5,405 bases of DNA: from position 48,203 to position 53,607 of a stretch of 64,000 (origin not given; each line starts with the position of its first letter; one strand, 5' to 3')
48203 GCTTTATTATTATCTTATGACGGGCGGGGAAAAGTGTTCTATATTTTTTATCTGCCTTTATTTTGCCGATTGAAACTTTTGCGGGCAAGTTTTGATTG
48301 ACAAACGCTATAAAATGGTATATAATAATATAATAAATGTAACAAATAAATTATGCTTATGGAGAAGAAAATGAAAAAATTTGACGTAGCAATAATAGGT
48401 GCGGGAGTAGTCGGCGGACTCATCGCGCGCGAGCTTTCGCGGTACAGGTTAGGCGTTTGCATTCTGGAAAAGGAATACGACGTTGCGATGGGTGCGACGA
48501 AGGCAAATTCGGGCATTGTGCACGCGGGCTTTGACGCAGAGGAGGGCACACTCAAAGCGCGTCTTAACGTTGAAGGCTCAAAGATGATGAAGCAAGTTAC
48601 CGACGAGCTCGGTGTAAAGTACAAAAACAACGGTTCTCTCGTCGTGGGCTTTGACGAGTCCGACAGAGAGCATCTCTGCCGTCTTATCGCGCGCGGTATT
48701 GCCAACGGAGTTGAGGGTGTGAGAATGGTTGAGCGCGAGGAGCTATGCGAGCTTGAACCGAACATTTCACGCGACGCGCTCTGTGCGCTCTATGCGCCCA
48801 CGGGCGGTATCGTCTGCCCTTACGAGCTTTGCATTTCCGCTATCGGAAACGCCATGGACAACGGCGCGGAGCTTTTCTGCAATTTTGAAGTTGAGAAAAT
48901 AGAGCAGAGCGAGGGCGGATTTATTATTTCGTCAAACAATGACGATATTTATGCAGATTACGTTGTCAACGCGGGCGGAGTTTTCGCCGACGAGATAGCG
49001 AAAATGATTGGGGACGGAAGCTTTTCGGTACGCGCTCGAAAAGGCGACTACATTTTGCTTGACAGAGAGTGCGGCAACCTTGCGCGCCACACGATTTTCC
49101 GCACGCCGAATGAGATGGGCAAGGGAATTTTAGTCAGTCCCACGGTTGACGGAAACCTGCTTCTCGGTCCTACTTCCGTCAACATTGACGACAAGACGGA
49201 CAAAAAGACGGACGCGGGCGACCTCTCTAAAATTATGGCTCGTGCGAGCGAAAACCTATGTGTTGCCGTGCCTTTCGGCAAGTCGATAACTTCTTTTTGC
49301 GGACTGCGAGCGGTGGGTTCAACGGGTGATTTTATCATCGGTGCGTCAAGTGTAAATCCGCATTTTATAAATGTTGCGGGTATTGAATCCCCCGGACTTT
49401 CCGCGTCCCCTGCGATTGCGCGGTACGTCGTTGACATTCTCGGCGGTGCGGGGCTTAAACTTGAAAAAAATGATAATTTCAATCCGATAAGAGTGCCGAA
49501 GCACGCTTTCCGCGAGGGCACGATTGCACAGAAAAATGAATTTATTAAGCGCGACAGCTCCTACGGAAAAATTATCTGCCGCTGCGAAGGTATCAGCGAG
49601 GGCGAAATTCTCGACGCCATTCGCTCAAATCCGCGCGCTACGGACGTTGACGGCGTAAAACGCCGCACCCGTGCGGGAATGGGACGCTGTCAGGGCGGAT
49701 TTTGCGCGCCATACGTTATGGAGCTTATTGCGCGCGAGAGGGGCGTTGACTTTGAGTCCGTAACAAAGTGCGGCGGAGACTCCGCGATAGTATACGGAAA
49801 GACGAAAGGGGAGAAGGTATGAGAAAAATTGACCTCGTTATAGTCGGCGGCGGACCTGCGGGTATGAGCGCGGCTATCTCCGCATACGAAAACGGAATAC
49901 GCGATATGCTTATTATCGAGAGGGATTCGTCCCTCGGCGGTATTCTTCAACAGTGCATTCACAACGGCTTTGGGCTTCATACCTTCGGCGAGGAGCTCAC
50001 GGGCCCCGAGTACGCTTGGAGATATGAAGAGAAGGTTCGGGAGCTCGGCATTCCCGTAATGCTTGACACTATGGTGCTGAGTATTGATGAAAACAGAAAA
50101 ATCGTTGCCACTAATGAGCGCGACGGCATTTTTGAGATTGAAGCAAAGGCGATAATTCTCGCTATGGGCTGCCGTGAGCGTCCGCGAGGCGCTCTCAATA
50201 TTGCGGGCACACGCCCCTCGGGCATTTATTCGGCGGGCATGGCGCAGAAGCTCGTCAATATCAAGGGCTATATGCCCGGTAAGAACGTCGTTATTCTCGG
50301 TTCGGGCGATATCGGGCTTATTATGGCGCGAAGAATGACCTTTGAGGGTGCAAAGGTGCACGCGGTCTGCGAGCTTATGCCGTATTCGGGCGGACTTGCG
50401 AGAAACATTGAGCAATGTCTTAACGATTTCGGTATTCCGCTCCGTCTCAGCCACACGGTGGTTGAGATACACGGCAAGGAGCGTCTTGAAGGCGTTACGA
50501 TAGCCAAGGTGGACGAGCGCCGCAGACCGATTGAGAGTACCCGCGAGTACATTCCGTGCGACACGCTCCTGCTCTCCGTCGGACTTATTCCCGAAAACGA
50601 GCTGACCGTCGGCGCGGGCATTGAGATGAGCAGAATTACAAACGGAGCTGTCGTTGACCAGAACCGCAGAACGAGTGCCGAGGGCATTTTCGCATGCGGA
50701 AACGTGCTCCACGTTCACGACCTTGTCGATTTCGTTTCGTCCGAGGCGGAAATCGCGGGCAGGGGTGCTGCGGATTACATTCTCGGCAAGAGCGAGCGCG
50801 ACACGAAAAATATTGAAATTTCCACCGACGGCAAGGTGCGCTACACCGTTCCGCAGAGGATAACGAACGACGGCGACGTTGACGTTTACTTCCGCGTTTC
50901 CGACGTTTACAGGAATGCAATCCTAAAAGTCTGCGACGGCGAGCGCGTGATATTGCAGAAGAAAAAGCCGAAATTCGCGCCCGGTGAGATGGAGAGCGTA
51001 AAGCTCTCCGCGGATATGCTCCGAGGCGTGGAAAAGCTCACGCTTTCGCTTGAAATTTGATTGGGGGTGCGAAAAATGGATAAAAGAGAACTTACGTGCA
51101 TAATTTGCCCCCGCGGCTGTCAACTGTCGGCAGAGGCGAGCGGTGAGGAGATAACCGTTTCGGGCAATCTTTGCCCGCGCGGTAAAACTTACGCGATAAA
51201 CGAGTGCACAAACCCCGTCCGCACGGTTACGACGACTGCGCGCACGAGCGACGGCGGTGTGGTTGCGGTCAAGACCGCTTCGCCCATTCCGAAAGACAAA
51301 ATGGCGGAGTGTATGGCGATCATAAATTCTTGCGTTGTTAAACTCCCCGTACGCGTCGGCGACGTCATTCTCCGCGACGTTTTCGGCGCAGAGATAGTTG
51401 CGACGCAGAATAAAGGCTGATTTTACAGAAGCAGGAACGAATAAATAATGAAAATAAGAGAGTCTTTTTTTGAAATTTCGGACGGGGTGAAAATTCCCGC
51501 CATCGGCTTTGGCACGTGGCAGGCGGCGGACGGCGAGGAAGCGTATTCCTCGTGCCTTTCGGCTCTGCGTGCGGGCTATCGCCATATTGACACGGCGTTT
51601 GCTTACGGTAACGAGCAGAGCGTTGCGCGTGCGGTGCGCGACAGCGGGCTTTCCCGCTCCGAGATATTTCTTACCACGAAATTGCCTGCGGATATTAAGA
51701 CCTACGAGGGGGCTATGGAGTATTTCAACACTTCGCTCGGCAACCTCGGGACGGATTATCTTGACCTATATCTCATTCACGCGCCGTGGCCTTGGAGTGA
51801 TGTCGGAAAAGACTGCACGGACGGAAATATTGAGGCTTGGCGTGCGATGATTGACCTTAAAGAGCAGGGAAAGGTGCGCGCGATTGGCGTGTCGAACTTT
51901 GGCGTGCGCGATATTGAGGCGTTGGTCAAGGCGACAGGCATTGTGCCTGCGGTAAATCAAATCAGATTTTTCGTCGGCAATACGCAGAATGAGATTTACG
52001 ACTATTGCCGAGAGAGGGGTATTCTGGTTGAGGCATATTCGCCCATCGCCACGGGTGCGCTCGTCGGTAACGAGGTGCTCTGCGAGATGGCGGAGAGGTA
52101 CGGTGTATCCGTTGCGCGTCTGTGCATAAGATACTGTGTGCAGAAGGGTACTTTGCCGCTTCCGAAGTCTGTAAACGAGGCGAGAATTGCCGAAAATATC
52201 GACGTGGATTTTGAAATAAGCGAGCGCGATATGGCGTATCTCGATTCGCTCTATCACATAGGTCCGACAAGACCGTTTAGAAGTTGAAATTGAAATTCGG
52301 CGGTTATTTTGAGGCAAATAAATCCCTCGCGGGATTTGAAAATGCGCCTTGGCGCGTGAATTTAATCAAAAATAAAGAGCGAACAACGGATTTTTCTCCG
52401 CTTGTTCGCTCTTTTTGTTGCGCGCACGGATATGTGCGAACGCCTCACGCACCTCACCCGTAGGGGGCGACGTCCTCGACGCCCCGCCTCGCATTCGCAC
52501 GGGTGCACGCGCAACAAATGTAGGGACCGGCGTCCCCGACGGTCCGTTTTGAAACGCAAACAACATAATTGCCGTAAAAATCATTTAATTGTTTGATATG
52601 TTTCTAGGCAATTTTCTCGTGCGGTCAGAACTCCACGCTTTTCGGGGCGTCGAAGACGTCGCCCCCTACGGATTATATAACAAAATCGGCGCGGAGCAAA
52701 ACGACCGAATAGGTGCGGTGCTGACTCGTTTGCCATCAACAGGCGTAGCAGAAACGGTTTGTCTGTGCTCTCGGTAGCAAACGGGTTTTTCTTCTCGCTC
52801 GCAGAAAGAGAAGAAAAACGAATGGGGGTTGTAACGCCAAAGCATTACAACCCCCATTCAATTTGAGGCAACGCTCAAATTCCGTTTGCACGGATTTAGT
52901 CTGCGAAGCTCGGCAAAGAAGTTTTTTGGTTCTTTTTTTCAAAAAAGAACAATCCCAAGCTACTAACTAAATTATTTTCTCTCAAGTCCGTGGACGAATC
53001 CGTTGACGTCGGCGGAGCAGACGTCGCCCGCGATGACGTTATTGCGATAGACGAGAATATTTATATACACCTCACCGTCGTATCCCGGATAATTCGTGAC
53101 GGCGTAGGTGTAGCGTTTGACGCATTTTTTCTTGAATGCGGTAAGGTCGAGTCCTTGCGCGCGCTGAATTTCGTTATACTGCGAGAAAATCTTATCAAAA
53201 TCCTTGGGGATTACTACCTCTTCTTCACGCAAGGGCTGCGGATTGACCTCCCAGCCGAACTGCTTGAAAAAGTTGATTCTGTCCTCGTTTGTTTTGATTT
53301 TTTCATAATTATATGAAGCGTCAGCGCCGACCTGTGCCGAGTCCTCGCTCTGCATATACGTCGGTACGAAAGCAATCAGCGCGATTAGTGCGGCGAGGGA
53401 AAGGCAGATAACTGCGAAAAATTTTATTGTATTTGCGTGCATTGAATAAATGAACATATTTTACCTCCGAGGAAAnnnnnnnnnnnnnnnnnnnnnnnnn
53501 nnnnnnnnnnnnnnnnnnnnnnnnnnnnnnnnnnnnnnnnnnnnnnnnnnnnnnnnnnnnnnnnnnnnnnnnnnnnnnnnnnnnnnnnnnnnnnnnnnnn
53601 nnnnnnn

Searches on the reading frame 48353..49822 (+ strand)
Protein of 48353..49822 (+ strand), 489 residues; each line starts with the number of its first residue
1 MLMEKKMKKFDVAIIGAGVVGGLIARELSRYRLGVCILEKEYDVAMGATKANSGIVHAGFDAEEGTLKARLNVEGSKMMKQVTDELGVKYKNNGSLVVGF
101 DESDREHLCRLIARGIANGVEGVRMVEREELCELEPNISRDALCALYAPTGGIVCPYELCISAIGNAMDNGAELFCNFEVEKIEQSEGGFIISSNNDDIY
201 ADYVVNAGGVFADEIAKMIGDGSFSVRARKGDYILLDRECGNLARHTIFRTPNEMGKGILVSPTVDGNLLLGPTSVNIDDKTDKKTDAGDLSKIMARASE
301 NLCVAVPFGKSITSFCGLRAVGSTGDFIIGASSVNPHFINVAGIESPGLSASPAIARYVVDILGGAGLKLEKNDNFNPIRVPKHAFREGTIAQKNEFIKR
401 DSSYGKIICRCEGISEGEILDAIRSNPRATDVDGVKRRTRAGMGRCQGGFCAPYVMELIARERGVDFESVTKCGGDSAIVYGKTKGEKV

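Call 78: search_protein_families(library=pfam, proteins=[window:48353-49822:+], max_evalue=0.00001)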
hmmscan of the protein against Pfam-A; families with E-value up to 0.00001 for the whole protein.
window:48353-49822:+ (489 aa): 2 families
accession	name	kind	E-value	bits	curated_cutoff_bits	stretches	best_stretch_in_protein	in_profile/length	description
PF01266.30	DAO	-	1.7e-65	222.3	27.9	1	11-361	1-352/353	FAD dependent oxidoreductase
PF04324.20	Fer2_BFD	-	8.1e-16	58.6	26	1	407-460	1-49/50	BFD-like [2Fe-2S] binding domain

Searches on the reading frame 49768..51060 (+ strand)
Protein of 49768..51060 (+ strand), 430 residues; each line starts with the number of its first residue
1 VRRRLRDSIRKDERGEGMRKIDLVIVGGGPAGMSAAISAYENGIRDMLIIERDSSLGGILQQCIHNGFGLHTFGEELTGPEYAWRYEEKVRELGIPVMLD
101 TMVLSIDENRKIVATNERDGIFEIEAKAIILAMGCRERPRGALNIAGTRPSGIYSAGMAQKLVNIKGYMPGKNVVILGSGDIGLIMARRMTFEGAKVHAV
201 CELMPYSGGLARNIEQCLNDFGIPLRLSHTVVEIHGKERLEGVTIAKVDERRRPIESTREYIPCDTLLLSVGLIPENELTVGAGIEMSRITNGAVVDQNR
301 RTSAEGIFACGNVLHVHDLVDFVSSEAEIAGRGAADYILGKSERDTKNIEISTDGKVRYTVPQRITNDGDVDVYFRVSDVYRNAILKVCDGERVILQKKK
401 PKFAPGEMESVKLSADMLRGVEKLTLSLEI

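Call 78: search_protein_families(library=pfam, proteins=[window:49768-51060:+], max_evalue=0.00001)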
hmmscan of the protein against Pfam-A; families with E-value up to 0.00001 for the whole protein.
window:49768-51060:+ (430 aa): 8 families
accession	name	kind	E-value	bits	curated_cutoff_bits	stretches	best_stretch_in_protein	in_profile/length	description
PF07992.20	Pyr_redox_2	-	1.2e-34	120.5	26.1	1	22-315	2-279/291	Pyridine nucleotide-disulphide oxidoreductase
PF13738.12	Pyr_redox_3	-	8e-15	55.3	30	1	24-311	1-305/305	Pyridine nucleotide-disulphide oxidoreductase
PF00070.33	Pyr_redox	-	1.9e-10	41.5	22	0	173-246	1-80/82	Pyridine nucleotide-disulphide oxidoreductase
PF00890.30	FAD_binding_2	-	3e-10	40.3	20.4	0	22-58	1-36/414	FAD binding domain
PF12831.13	FAD_oxidored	-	1.2e-08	35.2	27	1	22-60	1-38/416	FAD dependent oxidoreductase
PF03486.20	HI0933_like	-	5.3e-08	33.1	50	0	22-57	2-36/244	HI0933-like protein Rossmann domain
PF01266.30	DAO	-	1.1e-07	32.2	27.9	0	22-57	1-35/353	FAD dependent oxidoreductase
PF13450.12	NAD_binding_8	-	1.7e-06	28.6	21.9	0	25-66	1-41/68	NAD(P)-binding Rossmann-like domain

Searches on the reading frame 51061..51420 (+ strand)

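Call 79: search_protein_families(library=pfam, proteins=[window:51061-51420:+], max_evalue=0.00001)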
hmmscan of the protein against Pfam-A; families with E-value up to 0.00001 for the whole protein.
window:51061-51420:+ (119 aa): 1 family
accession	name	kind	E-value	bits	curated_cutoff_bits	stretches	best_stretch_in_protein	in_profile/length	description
PF07892.16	DUF1667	-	4e-26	91.3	27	1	39-115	1-81/82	Protein of unknown function (DUF1667)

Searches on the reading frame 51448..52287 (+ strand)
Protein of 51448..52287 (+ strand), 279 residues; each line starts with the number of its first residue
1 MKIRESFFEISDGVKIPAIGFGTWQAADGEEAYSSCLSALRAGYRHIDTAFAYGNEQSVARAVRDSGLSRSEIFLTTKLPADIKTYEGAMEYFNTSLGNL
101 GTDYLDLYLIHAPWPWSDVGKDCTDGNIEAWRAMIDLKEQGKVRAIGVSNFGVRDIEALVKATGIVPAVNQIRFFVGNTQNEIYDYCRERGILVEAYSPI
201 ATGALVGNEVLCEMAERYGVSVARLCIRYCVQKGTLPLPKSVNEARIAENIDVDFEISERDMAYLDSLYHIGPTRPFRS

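Call 79: search_protein_families(library=pfam, proteins=[window:51448-52287:+], max_evalue=0.00001)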
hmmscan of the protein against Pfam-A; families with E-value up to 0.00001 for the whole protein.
window:51448-52287:+ (279 aa): 1 family
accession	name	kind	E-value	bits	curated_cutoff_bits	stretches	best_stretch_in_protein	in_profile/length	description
PF00248.27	Aldo_ket_red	-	9.3e-52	176.3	24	1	19-269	2-290/291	Aldo/keto reductase family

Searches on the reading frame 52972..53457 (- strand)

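Call 79: search_protein_families(library=pfam, proteins=[window:52972-53457:-], max_evalue=0.00001)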
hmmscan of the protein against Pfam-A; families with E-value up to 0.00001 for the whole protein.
window:52972-53457:- (161 aa): 1 family
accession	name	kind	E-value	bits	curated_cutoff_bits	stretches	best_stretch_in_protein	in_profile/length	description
PF16112.10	DUF4830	-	2.5e-31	108.3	23.5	1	63-146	1-84/84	Domain of unknown function (DUF4830)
